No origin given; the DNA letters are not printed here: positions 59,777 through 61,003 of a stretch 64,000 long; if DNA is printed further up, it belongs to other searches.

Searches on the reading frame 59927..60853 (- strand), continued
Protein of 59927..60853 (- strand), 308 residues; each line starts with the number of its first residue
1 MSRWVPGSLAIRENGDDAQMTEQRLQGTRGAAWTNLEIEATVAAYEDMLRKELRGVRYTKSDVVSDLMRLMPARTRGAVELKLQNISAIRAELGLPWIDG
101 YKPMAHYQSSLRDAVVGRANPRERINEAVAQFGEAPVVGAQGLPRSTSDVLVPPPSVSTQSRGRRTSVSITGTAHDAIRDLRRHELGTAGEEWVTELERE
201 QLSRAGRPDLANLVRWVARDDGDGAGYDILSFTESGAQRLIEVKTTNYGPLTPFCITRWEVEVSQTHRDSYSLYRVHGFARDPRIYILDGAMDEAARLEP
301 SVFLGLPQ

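Call 31: find_encoding_contigs(protein=P0139, flank=7000, max_places=2)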
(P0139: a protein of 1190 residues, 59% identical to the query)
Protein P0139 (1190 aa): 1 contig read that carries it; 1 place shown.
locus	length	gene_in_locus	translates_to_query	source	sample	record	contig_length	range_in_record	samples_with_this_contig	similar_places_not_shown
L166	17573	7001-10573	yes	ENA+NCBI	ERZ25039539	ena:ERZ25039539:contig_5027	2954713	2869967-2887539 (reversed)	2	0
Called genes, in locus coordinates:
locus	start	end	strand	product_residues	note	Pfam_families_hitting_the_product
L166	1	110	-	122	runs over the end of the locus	PF00892:EamA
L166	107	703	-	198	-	PF00892:EamA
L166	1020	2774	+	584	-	PF07730:HisKA_3, PF02518:HATPase_c, PF13581:HATPase_c_2 (weak)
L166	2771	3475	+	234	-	PF00072:Response_reg, PF00196:GerE, PF08281:Sigma70_r4_2 (weak)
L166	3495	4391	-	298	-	PF01476:LysM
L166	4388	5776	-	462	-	PF07690:MFS_1, PF12832:MFS_1_like, PF07690:MFS_1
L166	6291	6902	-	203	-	-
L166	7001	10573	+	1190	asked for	PF13482:RNase_H_2, PF13086:AAA_11 (faint), PF13604:AAA_30, PF13087:AAA_12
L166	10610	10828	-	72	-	-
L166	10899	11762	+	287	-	PF13020:NOV_C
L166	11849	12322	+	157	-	PF03167:UDG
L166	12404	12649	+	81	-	PF22513:FitA-like_RHH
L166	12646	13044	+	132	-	PF01850:PIN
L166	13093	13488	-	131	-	PF00903:Glyoxalase, PF13669:Glyoxalase_4 (weak)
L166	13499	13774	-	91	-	PF12840:HTH_20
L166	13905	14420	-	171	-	PF19371:DUF5946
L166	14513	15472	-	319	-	PF02653:BPD_transp_2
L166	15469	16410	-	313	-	PF02653:BPD_transp_2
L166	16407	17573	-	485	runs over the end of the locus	PF13191:AAA_16 (faint), PF00005:ABC_tran, PF13304:AAA_21 (faint), PF00005:ABC_tran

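Call 32: find_encoding_contigs(protein=P0134, flank=7000, max_places=2)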
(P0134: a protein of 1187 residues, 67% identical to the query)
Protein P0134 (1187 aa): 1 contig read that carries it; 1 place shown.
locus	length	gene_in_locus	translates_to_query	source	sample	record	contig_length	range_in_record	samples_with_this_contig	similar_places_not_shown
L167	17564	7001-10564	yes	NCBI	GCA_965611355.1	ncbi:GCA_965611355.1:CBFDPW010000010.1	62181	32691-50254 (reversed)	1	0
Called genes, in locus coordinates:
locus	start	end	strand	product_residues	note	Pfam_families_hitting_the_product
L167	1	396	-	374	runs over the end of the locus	PF00005:ABC_tran, PF13304:AAA_21 (faint), PF17912:OB_MalK, PF08402:TOBE_2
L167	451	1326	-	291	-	PF00528:BPD_transp_1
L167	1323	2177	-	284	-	PF00528:BPD_transp_1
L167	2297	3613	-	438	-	PF01547:SBP_bac_1, PF13416:SBP_bac_8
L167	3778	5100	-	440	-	PF07690:MFS_1, PF12832:MFS_1_like, PF00083:Sugar_tr, PF07690:MFS_1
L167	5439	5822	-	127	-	PF18478:PIN_10 (weak), PF18480:DUF5615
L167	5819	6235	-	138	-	-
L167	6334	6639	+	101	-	-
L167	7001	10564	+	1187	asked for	PF13482:RNase_H_2, PF13086:AAA_11 (faint), PF13604:AAA_30, PF13087:AAA_12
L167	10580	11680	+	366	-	-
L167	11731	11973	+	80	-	PF22513:FitA-like_RHH (weak)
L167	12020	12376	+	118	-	PF01850:PIN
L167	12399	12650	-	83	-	-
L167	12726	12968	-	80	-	-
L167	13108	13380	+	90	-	PF12728:HTH_17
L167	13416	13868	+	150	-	-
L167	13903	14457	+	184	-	PF00565:SNase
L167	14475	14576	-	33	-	-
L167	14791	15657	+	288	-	PF13020:NOV_C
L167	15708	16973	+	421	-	PF00145:DNA_methylase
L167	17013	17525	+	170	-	PF00583:Acetyltransf_1, PF13508:Acetyltransf_7 (weak)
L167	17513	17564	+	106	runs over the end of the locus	PF18014:Acetyltransf_18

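Call 49: predict_structure(alignment_id=A4)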
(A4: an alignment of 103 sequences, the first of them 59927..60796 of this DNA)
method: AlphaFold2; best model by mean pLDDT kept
length: 289 residues; sequences in the alignment: 103
mean_pLDDT: 91.2   pTM: 0.88
mean pLDDT of the five models: 91.2, 90.2, 88.4, 87.3, 87.2
residues with pLDDT >= 90: 230; 70-90: 38; 50-70: 17; < 50: 4
segments of 3 or more residues with pLDDT < 50: 286-289
pLDDT, mean of each block of 10 residues (from residue 1): 70 95 97 94 98 96 96 93 89 93 82 95 95 83 76 92 92 98 98 96 90 97 97 93 97 98 96 92 54
secondary structure, 60 per line:
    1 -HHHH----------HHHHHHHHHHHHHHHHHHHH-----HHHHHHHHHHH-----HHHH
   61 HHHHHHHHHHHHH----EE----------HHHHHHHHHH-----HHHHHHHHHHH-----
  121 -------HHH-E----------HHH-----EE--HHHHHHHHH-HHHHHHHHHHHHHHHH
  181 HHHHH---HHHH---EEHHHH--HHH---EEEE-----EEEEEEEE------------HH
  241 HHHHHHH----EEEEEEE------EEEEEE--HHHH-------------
elements in order: H2-5 H16-35 H41-51 H57-73 H90-99 H105-115 H155-163 H165-185 H189-192 H198-201 E210-213 E219-226 H239-247 E252-258 E265-270 H273-276

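Call 51: search_protein_families(library=padloc, proteins=[L164:10555-12396:+, L164:12406-13779:+, L165:10595-11992:+, L165:11952-12410:+, L165:12400-13143:-, L165:15490-16395:-, L167:10580-11680:+, L167:13903-14457:+, L166:11849-12322:+, L167:13416-13868:+], max_evalue=0.001)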
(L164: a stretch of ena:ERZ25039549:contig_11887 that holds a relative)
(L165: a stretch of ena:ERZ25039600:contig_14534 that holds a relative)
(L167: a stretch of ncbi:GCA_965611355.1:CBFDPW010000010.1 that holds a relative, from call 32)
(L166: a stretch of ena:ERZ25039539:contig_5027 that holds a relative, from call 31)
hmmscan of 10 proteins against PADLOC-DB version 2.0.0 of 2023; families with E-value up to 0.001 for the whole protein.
L164:10555-12396:+ (613 aa): 0 families

L164:12406-13779:+ (457 aa): 3 families
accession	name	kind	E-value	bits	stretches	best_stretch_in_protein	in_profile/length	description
PDLC03659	mREase_IV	-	6.1e-48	161.4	1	117-284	17-185/945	Type IV methyl-directed restriction enzyme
PDLC03658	mREase_IV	-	3.2e-10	36.4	1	126-275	31-176/953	Type IV methyl-directed restriction enzyme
PDLC03829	ZacB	-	2.2e-06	24.8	1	192-284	267-358/586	-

L165:10595-11992:+ (465 aa): 0 families

L165:11952-12410:+ (152 aa): 0 families

L165:12400-13143:- (247 aa): 3 families
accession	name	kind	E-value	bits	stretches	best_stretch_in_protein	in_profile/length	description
PDLC03203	mREase_II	-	1.9e-86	288.7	1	1-232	157-391/393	Type II methyl-directed restriction enzyme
PDLC03206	mREase_II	-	8.6e-17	58.8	1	7-219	172-403/434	Type II methyl-directed restriction enzyme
PDLC04806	PDC-S02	-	1.8e-07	28.8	1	95-214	186-302/324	-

L165:15490-16395:- (301 aa): 1 family
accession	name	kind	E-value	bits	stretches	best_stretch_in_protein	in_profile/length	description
PDLC03553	REase_II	-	4.4e-29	99.6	1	31-232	37-246/527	Type II restriction enzyme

L167:10580-11680:+ (366 aa): 0 families

L167:13903-14457:+ (184 aa): 1 family
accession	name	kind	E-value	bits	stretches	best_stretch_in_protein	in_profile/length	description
PDLC01096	C3a212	-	5.7e-34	115.6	1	37-183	40-178/279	SNc+LTD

L166:11849-12322:+ (157 aa): 0 families

L167:13416-13868:+ (150 aa): 0 families

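Call 52: fold_search(model_id=the predicted structure, library=pdb)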
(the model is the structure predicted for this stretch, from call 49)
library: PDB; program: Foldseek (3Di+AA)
matches with E <= 10: 73; with E <= 0.001: 0
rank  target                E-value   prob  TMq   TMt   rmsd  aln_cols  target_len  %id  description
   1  8a4c_C                8.9e-02  0.57  0.22  0.30   7.7       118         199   12  Structure of human Rep15:Rab3B complex. (released 2022-08-10)
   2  8a4c_A                4.9e-01  0.23  0.20  0.26   7.5       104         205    7  Structure of human Rep15:Rab3B complex. (released 2022-08-10)
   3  6s58_B                7.8e-01  0.04  0.13  0.16  23.7       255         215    9  AvaII restriction endonuclease in the absence of nucleic acids (released 2020-05-20)
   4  8a4b_C                8.8e-01  0.25  0.23  0.31   5.6       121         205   10  Structure of human Rep15:Rab3B_Q81L complex. (released 2022-08-10)
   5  6s58_C                8.8e-01  0.03  0.12  0.14  22.9       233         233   11  AvaII restriction endonuclease in the absence of nucleic acids (released 2020-05-20)
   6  6s48_A                1.1e+00  0.06  0.18  0.20  22.4       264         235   10  AvaII RESTRICTION ENDONUCLEASE IN COMPLEX WITH PARTIALLY CLEAVED dsDNA (released 2020-05-20)
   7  6ppr_A                1.1e+00  0.08  0.15  0.06  10.1       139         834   12  Cryo-EM structure of AdnA(D934A)-AdnB(D1014A) in complex with AMPPNP and DNA (released 2019-11-20)
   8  6s48_B                1.6e+00  0.02  0.11  0.13  22.2       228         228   12  AvaII RESTRICTION ENDONUCLEASE IN COMPLEX WITH PARTIALLY CLEAVED dsDNA (released 2020-05-20)
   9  8a4b_A                1.9e+00  0.13  0.23  0.30   7.0       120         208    8  Structure of human Rep15:Rab3B_Q81L complex. (released 2022-08-10)
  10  4ic1_D                2.5e+00  0.11  0.17  0.22   5.1        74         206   18  Crystal structure of SSO0001 (released 2013-01-16)
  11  8a4a_A                2.5e+00  0.09  0.21  0.28   8.0       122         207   11  Structure of human Rep15 in complex with bovine Rab3C. (released 2022-08-10)
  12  3e43_B                2.5e+00  0.03  0.13  0.15  11.5       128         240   13  Q138F HincII bound to GTTAAC and cocrystallized with 2.5 mM MgCl2 (released 2008-08-26)
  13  5tux                  2.5e+00  0.01  0.10  0.09  17.9       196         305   14  crystal structure and light induced structural changes in orange carotenoid protein bound with echinenone (released 2017-06-07)
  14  8xa9_A                2.9e+00  0.05  0.13  0.17   6.5        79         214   13  Human MGME1 in complex with 5'-overhang DNA (released 2024-03-20)
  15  4ic1_A                3.2e+00  0.09  0.16  0.21   5.2        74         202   16  Crystal structure of SSO0001 (released 2013-01-16)
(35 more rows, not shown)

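Call 53: search_solved_structures(query=A4, max_evalue=1)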
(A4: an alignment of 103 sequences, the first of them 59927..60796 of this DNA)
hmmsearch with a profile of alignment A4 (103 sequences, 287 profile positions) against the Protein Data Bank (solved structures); distinct sequences matched with E-value up to 1: 2.
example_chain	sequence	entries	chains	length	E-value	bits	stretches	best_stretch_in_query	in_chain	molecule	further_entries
4n6j_A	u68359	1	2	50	0.39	13.4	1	16-50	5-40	Striatin-3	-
9dbp_A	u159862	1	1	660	0.75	12.4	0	74-127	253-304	Lysine-specific histone demethylase 1A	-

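Call 56: fold_search(model_id=the predicted structure, library=viral)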
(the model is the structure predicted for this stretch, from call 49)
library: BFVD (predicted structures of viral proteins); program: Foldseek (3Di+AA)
matches with E <= 10: 214; with E <= 0.001: 0
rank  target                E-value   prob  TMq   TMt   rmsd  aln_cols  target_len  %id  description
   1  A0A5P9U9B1            2.4e-02  0.85  0.18  0.41   6.8        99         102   17  (no name in the UniProt tables at hand)
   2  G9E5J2                3.2e-02  0.11  0.15  0.15  17.5       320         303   12  (no name in the UniProt tables at hand)
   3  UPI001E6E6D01         5.8e-02  0.21  0.22  0.21  18.3       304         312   13  (no name look-up for this kind of identifier)
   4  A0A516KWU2            6.9e-02  0.77  0.17  0.31   6.7        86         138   15  (no name in the UniProt tables at hand)
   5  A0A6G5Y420            1.2e-01  0.60  0.21  0.37   5.8       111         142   12  (no name in the UniProt tables at hand)
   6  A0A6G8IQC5            1.3e-01  0.08  0.16  0.09  18.1       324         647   10  (no name in the UniProt tables at hand)
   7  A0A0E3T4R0            1.5e-01  0.09  0.18  0.16  18.0       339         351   11  Protein Allo60 [Cyprinid herpesvirus 2]
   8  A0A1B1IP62            1.8e-01  0.80  0.21  0.50   3.4       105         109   16  (no name in the UniProt tables at hand)
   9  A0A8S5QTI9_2          2.2e-01  0.07  0.18  0.06  17.8       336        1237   14  Structural protein [CrAss-like virus sp. ctDAq1]
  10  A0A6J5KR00            2.5e-01  0.23  0.14  0.27  10.1       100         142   13  Uncharacterized protein [uncultured Caudovirales phage]
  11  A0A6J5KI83            3.0e-01  0.38  0.18  0.35   4.8        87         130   15  Uncharacterized protein [uncultured Caudovirales phage]
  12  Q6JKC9                3.6e-01  0.18  0.15  0.12   6.1       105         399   13  Alkaline exonuclease [Neodiprion sertifer nucleopolyhedrovirus]
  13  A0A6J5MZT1            3.8e-01  0.30  0.18  0.44   7.1       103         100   13  VRR-NUC domain-containing protein [uncultured Caudovirales phage]
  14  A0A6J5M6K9            3.8e-01  0.30  0.17  0.18   4.6        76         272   20  COG5377 Phage-related protein, predicted endonuclease (Fragment) [uncultured Caudovirales phage]
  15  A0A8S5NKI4            3.8e-01  0.13  0.17  0.18  12.3       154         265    9  PD-(D/E)XK nuclease superfamily protein [Siphoviridae sp. ctK0l2]
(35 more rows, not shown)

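Call 58: find_encoding_contigs(protein=P0001, flank=10000, max_places=3)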
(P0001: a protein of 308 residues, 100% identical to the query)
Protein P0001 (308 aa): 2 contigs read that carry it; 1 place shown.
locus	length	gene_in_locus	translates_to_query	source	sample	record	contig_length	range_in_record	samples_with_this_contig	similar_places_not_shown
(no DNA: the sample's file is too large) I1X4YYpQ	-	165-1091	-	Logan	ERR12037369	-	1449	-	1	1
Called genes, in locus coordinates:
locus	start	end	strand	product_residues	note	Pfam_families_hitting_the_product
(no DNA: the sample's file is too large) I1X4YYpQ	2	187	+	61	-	?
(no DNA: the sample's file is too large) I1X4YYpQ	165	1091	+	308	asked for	PF13020:NOV_C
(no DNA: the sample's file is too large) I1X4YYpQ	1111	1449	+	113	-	?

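Call 60: find_encoding_contigs(protein=P0135, flank=10000, max_places=3)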
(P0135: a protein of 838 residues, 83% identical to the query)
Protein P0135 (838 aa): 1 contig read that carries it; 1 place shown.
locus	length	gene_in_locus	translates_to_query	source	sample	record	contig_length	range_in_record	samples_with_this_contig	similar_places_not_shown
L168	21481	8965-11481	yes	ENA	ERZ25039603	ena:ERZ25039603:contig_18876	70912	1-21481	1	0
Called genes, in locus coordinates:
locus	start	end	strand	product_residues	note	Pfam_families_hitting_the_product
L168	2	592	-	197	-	?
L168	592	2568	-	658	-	PF13237:Fer4_10 (faint), PF17179:Fer4_22, PF00175:NAD_binding_1, PF10418:DHODB_Fe-S_bind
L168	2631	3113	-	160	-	PF00027:cNMP_binding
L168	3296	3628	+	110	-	-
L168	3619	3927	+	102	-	PF01455:HupF_HypC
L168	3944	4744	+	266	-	PF19927:DUF6390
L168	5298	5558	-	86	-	-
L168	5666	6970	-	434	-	PF07690:MFS_1, PF06779:MFS_4, PF12832:MFS_1_like, PF07690:MFS_1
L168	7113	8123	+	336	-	PF03724:META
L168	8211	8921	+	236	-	-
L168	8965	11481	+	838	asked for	PF13482:RNase_H_2, PF13086:AAA_11 (faint), PF13604:AAA_30 (weak), PF13087:AAA_12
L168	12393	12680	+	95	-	PF13020:NOV_C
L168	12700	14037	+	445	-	PF00145:DNA_methylase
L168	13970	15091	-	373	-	PF02976:MutH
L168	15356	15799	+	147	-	PF03852:Vsr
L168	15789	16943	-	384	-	PF07690:MFS_1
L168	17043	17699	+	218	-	-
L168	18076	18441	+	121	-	PF13560:HTH_31, PF01381:HTH_3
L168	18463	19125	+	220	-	PF03243:MerB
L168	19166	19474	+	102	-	-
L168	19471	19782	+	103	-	-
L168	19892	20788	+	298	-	PF01209:Ubie_methyltran (weak), PF08241:Methyltransf_11, PF08242:Methyltransf_12, PF13578:Methyltransf_24 (weak), PF13649:Methyltransf_25, PF13847:Methyltransf_31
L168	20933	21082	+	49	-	-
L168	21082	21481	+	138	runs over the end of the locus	PF01850:PIN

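Call 66: search_protein_families(library=pfam, proteins=[L083:10001-10400:+, L166:10899-11300:+], max_evalue=10)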
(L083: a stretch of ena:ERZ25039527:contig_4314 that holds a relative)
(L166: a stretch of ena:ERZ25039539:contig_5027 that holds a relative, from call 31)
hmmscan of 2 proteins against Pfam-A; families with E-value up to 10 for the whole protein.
L083:10001-10400:+ (133 aa): 0 families

L166:10899-11300:+ (134 aa): 1 family
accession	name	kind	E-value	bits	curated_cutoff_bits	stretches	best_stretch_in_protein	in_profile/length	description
PF24706.1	DUF7669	-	0.17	12.6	23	1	20-65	4-47/75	Domain of unknown function (DUF7669)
